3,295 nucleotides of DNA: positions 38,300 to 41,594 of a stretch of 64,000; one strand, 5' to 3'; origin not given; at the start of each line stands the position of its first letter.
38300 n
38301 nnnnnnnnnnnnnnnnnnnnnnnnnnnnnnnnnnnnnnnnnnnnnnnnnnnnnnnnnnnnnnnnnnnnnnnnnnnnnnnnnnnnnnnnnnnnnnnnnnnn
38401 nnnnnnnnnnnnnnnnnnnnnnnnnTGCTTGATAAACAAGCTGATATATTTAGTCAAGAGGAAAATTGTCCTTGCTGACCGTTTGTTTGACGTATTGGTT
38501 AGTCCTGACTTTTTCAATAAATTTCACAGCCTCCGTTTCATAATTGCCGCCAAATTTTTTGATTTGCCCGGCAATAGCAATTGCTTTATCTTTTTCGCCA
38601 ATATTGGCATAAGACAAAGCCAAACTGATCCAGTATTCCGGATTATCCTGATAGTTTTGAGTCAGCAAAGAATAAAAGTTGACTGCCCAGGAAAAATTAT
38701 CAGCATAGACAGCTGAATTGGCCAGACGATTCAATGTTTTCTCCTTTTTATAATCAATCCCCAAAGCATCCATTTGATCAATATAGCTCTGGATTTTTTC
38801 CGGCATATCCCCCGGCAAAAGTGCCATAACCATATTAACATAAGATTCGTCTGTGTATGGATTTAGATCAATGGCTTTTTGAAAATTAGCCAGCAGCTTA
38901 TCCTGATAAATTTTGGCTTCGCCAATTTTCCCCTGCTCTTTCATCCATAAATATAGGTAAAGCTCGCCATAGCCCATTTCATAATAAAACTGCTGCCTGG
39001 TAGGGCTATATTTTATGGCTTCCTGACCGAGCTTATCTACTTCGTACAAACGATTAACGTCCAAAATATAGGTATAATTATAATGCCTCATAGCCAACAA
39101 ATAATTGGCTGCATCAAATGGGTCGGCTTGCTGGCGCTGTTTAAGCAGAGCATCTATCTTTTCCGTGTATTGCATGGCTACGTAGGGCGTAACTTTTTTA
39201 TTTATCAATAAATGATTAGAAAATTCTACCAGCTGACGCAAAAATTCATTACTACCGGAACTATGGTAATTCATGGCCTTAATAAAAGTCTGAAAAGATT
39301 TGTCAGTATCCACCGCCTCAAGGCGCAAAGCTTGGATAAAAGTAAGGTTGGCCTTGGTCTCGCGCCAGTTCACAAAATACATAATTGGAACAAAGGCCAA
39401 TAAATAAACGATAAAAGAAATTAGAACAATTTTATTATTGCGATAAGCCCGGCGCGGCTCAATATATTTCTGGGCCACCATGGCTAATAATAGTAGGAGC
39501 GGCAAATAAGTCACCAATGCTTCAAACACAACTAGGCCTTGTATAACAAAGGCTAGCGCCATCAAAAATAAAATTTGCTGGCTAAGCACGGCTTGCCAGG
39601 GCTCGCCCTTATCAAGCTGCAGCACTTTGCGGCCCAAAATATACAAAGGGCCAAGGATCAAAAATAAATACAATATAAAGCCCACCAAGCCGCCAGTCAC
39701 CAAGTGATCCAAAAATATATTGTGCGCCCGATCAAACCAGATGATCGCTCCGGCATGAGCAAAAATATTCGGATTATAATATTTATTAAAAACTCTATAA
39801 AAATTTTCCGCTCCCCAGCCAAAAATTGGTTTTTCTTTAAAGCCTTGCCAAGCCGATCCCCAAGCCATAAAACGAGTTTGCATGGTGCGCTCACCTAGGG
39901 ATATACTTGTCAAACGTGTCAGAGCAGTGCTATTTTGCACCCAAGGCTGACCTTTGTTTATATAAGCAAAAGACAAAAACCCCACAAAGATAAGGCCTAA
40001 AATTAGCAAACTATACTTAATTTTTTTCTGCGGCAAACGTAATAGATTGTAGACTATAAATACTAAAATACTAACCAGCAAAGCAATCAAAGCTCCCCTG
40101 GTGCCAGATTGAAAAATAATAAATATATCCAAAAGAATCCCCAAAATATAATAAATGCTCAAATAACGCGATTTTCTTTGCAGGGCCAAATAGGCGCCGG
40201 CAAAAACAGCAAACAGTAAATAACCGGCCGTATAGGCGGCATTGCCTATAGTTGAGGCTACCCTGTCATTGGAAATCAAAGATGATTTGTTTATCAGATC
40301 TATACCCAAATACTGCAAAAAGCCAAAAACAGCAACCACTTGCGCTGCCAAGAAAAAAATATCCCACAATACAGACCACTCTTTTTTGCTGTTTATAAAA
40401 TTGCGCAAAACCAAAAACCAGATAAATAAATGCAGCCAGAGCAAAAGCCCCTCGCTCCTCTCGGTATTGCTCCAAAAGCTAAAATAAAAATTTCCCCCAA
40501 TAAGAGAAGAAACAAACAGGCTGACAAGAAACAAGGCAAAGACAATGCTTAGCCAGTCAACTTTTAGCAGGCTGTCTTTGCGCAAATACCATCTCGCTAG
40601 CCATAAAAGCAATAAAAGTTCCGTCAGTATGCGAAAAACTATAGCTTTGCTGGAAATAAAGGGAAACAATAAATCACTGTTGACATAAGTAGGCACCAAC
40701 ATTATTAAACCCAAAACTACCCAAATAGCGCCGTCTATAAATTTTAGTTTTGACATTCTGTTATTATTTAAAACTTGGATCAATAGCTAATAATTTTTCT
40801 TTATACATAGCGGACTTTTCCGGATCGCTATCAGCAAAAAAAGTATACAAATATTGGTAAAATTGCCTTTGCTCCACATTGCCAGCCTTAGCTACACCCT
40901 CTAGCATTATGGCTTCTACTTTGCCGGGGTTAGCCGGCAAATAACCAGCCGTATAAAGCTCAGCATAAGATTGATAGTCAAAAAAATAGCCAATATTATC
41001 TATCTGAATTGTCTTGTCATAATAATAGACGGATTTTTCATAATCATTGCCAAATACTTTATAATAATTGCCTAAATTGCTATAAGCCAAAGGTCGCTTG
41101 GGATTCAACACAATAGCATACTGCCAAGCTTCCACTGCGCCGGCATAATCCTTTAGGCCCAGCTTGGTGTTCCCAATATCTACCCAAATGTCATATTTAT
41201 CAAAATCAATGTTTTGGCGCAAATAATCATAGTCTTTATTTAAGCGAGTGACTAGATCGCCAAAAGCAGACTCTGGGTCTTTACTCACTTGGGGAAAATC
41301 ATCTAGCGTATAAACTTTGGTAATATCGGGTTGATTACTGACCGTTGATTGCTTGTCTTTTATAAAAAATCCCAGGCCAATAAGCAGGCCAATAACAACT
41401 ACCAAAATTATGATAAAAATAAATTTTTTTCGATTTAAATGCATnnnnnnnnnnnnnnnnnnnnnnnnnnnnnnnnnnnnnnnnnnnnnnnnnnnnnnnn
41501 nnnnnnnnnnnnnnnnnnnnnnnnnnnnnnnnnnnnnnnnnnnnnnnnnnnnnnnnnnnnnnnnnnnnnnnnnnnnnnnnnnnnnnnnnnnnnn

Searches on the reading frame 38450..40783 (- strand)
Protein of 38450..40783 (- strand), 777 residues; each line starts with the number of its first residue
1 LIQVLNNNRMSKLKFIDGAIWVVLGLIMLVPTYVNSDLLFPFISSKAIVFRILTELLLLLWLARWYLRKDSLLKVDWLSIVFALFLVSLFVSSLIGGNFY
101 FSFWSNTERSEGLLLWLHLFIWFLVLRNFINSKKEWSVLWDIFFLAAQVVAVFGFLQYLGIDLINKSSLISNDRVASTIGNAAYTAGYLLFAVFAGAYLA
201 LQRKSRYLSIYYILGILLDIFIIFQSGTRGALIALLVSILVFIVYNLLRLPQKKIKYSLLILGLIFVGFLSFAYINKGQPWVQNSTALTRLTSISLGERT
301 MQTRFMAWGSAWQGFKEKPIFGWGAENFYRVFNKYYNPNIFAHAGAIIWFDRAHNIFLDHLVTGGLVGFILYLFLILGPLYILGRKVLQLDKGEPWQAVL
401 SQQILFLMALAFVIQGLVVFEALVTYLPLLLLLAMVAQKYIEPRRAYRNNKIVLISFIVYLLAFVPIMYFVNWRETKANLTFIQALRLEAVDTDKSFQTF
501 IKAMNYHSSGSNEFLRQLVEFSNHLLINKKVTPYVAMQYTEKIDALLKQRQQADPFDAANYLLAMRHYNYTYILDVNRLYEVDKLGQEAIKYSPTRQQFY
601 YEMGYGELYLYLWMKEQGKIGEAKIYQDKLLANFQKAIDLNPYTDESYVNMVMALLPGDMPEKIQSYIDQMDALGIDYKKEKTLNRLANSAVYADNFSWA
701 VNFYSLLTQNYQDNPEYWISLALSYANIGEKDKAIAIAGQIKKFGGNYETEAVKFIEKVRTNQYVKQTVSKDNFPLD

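Call 7: search_protein_families(library=pfam, proteins=[window:38450-40783:-], max_evalue=0.0001)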
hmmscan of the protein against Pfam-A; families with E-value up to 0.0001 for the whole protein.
window:38450-40783:- (777 aa): 1 family
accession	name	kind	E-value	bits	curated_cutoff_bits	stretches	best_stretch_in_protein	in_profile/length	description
PF04932.20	Wzy_C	-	2.2e-19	70.1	31.7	1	215-373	2-149/149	O-Antigen ligase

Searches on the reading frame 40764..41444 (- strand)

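Call 7: search_protein_families(library=pfam, proteins=[window:40764-41444:-], max_evalue=0.0001)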
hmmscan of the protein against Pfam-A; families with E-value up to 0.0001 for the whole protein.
window:40764-41444:- (226 aa): 3 families
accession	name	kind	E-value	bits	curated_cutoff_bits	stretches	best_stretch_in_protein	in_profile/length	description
PF13414.12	TPR_11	-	4.7e-06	26.6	26.8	1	97-128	7-38/42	TPR repeat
PF07719.23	TPR_2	-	5.6e-06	26.5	27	0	85-116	2-33/34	Tetratricopeptide repeat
PF00515.34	TPR_1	-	9.6e-06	25.7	27.8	0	85-116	2-33/34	Tetratricopeptide repeat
